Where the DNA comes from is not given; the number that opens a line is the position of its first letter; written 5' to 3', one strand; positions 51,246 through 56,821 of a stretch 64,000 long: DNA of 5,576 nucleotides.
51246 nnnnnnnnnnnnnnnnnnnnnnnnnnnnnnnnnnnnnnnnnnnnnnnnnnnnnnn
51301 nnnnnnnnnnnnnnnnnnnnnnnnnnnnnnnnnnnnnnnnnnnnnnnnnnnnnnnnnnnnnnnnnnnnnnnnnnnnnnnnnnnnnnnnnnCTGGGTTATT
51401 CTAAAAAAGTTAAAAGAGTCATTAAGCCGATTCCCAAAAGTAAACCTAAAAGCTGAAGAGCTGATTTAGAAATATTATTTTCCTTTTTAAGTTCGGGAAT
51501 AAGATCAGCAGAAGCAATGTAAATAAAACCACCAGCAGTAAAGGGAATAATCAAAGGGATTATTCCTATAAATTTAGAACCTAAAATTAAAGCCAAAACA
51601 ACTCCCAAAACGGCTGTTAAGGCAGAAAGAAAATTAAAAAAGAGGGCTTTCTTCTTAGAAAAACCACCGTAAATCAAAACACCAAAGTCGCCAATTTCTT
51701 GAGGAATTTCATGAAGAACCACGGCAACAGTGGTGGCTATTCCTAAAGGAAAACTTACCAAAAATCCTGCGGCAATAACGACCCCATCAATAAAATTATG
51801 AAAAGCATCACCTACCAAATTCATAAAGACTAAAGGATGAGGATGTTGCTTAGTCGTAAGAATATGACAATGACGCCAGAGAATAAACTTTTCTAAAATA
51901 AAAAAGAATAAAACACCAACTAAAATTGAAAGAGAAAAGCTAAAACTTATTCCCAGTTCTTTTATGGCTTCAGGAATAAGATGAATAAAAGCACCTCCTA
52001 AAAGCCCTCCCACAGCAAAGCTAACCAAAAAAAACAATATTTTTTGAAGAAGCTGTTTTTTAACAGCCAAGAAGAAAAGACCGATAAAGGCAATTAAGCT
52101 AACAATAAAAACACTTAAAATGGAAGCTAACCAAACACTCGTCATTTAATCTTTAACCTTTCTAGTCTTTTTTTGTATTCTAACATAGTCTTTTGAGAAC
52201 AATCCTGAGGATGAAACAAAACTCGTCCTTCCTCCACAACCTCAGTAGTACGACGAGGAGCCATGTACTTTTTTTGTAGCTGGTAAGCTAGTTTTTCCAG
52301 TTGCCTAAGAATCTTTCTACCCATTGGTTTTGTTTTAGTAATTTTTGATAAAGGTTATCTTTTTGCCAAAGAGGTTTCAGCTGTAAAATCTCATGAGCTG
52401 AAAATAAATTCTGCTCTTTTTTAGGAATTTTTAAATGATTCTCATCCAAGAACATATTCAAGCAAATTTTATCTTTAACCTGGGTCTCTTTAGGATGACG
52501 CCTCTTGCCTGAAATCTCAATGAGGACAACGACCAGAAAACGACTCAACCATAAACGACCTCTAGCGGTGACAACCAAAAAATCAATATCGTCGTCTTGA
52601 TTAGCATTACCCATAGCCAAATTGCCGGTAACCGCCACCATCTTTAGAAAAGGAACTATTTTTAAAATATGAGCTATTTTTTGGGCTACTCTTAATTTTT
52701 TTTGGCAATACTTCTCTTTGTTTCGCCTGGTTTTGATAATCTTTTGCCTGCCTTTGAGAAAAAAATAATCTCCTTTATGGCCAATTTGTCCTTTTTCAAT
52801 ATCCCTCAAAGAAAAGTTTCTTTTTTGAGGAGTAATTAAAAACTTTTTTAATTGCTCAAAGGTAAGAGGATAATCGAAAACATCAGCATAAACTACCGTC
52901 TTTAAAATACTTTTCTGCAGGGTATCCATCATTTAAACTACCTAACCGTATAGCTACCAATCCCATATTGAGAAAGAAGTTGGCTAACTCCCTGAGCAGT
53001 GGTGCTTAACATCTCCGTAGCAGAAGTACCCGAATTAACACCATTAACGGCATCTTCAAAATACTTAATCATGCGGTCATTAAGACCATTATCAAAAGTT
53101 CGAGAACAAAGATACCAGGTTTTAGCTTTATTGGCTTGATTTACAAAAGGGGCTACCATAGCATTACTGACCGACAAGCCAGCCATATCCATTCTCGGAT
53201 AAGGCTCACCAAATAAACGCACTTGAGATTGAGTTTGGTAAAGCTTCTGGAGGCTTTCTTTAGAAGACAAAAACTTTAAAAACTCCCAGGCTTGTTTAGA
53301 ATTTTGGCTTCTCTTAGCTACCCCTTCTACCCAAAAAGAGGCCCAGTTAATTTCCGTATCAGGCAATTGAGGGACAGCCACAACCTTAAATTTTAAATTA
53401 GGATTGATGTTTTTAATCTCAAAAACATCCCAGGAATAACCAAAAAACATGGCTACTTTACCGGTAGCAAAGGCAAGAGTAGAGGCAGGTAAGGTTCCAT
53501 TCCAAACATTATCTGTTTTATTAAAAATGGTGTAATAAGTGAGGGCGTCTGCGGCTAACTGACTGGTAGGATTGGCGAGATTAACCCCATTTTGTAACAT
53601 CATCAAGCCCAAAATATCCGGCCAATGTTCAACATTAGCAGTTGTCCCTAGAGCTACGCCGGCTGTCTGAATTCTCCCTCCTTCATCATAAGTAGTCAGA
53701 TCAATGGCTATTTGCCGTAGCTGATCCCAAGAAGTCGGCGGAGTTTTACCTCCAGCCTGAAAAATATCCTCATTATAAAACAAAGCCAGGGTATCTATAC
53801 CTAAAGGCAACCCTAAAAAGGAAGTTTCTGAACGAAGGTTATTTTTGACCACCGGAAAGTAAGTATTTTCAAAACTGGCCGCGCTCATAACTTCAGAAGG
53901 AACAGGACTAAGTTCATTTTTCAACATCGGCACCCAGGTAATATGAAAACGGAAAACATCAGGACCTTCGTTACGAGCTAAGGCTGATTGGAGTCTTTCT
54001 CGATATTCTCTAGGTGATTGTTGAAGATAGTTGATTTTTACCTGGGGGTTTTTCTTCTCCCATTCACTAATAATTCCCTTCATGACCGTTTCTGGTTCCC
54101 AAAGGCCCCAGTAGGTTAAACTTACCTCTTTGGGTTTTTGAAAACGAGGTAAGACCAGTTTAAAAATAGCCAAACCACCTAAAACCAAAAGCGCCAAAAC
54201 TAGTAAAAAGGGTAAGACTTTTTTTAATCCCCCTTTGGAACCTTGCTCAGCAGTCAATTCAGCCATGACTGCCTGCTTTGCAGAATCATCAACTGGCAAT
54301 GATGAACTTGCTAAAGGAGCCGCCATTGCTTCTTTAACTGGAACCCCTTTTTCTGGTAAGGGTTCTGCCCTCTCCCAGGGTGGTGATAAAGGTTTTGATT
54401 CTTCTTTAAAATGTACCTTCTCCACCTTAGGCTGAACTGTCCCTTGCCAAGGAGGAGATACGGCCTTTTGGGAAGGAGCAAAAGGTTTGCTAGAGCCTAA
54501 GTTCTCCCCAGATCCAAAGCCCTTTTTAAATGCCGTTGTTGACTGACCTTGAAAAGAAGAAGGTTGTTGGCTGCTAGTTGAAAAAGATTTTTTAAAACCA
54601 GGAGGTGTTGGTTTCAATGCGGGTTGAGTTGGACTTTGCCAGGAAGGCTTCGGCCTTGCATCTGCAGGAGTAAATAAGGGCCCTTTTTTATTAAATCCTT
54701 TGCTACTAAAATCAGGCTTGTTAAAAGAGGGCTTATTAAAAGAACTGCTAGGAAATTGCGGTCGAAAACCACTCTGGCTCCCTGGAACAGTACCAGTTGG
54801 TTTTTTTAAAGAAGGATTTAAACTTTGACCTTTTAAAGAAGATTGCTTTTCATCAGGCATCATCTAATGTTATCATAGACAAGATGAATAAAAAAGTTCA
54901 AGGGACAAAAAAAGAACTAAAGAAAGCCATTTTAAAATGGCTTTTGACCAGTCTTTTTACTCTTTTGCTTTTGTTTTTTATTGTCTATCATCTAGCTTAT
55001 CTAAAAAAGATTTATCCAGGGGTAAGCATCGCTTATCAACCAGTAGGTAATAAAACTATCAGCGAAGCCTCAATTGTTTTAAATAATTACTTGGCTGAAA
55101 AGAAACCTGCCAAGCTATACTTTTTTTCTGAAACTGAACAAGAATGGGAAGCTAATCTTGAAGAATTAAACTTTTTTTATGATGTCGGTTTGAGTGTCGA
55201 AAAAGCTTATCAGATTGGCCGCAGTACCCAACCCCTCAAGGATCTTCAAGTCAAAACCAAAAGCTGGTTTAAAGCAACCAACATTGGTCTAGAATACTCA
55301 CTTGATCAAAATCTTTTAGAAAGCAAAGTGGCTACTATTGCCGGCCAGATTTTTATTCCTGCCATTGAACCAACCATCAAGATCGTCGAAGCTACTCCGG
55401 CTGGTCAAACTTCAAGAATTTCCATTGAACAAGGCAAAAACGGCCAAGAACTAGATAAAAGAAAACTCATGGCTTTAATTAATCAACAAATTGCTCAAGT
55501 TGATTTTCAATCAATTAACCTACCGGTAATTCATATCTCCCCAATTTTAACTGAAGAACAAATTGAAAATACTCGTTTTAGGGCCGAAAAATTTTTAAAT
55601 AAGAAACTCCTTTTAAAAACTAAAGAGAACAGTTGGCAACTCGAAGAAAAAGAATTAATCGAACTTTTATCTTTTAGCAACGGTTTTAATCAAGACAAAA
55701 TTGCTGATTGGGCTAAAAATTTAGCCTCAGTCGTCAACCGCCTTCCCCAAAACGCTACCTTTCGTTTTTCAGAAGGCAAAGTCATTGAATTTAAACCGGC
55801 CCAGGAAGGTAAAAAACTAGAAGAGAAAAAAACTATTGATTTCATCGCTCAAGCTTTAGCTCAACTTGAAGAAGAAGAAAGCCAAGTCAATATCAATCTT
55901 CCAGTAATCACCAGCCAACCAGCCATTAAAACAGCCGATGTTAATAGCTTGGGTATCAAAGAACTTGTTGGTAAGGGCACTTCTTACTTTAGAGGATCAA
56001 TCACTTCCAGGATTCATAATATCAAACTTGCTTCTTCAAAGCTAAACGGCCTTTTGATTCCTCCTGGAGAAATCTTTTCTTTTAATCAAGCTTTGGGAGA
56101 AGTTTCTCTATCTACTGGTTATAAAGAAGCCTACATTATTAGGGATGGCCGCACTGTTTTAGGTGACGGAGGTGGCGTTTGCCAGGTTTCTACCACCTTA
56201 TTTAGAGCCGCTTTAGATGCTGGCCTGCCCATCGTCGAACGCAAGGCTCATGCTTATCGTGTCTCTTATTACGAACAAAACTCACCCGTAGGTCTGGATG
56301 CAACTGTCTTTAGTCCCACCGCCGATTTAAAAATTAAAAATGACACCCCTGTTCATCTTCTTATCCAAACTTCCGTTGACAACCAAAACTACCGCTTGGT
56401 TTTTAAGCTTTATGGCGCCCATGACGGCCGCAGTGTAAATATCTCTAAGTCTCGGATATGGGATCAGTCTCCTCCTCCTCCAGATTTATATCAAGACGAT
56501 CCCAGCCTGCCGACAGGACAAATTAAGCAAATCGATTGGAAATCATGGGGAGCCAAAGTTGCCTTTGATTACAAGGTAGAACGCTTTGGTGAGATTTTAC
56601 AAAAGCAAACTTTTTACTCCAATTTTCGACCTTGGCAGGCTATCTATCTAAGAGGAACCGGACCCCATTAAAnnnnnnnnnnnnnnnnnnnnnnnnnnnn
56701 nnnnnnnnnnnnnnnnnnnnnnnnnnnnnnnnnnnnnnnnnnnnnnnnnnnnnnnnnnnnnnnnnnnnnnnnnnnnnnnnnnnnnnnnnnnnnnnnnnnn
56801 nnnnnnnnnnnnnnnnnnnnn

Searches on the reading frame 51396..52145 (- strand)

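Call 12: search_protein_families(library=pfam, proteins=[window:51396-52145:-], max_evalue=0.001)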
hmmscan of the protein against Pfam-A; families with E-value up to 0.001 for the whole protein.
window:51396-52145:- (249 aa): 1 family
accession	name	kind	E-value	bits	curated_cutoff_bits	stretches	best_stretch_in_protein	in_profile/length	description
PF02535.28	Zip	-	8.1e-48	163.7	35.1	2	105-245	177-322/323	ZIP Zinc transporter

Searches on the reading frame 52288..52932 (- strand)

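Call 12: search_protein_families(library=pfam, proteins=[window:52288-52932:-], max_evalue=0.001)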
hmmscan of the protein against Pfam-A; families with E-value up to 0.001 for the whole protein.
window:52288-52932:- (214 aa): 0 families

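Call 64: search_protein_families(library=pfam, proteins=[window:52288-52932:-], max_evalue=1)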
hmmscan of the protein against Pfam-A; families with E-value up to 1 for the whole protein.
window:52288-52932:- (214 aa): 2 families
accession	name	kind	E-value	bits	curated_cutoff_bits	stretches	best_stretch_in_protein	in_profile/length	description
PF01909.29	NTP_transf_2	-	0.0016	19.2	21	1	92-159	11-47/93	Nucleotidyltransferase domain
PF18765.7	Polbeta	-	0.0045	17.6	26.9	1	84-126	1-43/93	Polymerase beta, Nucleotidyltransferase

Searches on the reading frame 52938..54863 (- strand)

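Call 12: search_protein_families(library=pfam, proteins=[window:52938-54863:-], max_evalue=0.001)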
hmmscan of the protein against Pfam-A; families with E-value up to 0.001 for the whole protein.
window:52938-54863:- (641 aa): 2 families
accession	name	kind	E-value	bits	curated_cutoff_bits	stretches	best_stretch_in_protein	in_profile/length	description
PF13416.11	SBP_bac_8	-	5.6e-29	102.2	27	1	265-546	3-257/279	Bacterial extracellular solute-binding protein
PF01547.30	SBP_bac_1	-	1.2e-24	88.3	26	1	259-537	9-305/307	Bacterial extracellular solute-binding protein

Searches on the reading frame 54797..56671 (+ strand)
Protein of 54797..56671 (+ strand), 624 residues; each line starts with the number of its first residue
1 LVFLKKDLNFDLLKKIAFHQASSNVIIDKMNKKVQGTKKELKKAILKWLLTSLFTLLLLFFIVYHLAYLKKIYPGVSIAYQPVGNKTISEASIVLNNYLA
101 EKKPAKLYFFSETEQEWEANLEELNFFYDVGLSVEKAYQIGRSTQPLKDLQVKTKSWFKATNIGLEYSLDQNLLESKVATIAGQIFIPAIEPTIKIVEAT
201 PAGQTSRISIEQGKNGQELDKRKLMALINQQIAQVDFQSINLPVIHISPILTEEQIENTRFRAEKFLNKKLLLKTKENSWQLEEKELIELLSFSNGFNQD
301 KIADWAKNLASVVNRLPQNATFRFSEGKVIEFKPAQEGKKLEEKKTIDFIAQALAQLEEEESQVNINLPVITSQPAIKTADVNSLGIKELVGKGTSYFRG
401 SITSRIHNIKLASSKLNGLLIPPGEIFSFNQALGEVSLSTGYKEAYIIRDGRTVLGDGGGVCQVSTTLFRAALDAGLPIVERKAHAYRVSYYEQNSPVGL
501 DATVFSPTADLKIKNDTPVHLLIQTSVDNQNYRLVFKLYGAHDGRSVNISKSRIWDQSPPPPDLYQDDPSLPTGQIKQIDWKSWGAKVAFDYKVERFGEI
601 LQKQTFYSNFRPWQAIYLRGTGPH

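Call 12: search_protein_families(library=pfam, proteins=[window:54797-56671:+], max_evalue=0.001)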
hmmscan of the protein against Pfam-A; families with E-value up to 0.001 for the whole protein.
window:54797-56671:+ (624 aa): 2 families
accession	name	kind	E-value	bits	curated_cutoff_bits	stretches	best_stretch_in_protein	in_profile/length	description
PF04294.18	VanW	-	1.1e-43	148.3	27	1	405-532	2-125/130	VanW like protein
PF12229.13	PG_binding_4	-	5e-19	69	22.1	2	117-235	1-111/117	Putative peptidoglycan binding domain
